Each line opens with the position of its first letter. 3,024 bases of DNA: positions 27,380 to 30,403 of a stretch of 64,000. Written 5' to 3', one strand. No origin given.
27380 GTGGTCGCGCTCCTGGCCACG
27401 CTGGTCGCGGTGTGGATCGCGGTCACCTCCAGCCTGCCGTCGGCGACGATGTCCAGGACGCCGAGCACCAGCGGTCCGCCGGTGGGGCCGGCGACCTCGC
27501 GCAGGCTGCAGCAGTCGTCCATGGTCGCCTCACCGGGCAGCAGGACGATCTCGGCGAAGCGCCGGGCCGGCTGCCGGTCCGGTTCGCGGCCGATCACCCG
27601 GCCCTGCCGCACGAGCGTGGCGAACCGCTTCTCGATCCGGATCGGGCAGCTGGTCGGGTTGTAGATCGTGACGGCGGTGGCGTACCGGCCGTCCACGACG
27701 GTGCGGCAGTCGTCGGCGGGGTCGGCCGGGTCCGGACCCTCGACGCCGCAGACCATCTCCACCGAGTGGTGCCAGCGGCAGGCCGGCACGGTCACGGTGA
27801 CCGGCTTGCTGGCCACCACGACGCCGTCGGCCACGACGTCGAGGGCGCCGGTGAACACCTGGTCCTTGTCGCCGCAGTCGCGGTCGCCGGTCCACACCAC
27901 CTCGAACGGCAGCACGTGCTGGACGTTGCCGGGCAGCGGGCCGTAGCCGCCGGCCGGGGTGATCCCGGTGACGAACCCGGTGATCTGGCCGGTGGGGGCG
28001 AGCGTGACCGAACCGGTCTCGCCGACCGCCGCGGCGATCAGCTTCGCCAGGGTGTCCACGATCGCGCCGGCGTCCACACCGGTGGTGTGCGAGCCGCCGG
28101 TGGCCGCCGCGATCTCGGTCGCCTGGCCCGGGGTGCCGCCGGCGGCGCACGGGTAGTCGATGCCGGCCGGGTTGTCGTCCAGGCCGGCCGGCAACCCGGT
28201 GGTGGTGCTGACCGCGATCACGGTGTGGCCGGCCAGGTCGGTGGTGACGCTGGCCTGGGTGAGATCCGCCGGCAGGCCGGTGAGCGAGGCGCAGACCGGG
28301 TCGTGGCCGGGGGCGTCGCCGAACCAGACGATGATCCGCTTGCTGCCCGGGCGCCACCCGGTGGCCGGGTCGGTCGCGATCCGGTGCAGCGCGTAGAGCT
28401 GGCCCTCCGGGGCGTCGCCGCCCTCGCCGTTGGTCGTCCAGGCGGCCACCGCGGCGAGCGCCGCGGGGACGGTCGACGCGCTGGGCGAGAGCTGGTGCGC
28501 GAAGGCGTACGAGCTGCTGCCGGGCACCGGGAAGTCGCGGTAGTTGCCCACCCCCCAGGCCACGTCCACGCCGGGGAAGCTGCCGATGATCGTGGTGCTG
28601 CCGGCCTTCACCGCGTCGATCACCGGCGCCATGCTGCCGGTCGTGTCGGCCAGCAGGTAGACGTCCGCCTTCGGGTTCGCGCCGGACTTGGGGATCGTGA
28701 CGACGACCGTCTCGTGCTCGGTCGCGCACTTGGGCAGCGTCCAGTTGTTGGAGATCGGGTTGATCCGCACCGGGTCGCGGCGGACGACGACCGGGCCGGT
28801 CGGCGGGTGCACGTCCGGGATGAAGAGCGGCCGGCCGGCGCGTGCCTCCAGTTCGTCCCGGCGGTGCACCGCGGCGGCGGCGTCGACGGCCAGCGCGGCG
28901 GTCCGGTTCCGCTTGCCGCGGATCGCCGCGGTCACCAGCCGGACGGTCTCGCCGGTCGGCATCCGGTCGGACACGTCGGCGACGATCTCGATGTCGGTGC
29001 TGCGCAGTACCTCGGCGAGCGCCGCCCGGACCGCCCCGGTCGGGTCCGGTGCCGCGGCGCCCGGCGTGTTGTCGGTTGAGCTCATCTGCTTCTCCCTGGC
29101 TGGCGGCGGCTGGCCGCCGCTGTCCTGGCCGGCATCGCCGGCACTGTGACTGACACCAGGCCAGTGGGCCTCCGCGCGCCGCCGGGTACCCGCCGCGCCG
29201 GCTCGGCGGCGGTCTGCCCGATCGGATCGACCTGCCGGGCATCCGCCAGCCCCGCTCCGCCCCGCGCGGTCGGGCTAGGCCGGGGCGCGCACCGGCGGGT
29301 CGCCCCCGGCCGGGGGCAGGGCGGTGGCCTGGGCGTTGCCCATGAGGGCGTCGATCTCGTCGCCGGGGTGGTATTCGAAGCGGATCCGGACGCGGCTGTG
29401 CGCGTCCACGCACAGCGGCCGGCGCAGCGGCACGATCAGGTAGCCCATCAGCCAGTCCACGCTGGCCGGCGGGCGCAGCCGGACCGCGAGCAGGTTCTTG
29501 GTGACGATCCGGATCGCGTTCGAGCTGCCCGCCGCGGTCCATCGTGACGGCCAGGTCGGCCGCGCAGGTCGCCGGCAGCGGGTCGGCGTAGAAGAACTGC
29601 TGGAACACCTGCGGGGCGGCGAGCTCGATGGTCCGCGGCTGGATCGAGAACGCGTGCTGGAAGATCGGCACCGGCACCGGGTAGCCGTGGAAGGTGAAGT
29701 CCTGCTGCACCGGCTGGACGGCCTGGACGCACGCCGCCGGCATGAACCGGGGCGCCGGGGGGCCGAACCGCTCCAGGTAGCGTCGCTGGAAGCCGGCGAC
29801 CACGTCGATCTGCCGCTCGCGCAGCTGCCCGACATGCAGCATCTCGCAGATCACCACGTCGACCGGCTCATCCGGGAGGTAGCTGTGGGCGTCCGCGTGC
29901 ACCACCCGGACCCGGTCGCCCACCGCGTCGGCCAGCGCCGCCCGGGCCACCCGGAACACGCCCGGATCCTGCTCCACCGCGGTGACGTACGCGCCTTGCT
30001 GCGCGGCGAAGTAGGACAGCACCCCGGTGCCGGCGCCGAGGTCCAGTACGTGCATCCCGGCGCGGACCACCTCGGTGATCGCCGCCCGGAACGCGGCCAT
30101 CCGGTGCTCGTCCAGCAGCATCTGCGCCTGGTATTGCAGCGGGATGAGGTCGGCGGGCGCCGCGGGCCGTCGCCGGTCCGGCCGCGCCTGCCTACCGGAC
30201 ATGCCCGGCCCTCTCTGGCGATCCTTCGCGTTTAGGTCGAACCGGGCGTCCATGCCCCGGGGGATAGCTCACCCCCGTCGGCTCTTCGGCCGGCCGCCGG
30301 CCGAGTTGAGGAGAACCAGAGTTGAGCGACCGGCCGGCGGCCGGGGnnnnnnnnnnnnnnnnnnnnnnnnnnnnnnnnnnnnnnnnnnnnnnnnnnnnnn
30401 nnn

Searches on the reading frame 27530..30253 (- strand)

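Call 62: search_protein_families(library=pfam, proteins=[window:27530-30253:-], max_evalue=0.00001)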
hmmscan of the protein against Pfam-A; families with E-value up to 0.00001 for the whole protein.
window:27530-30253:- (907 aa): 5 families
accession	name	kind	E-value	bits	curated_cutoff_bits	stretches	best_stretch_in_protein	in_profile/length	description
PF13649.12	Methyltransf_25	-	1.3e-10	42.3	27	1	69-141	1-76/97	Methyltransferase domain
PF13847.12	Methyltransf_31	-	6.5e-08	32.8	27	1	65-137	3-81/145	Methyltransferase domain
PF08241.18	Methyltransf_11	-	8.1e-08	33.2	21.2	1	70-138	1-68/95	Methyltransferase domain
PF05175.20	MTS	-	3.2e-07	30.6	23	1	66-136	32-104/170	Methyltransferase small domain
PF06325.19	PrmA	-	9.8e-06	25.7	22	0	58-139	154-235/296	Ribosomal protein L11 methyltransferase (PrmA)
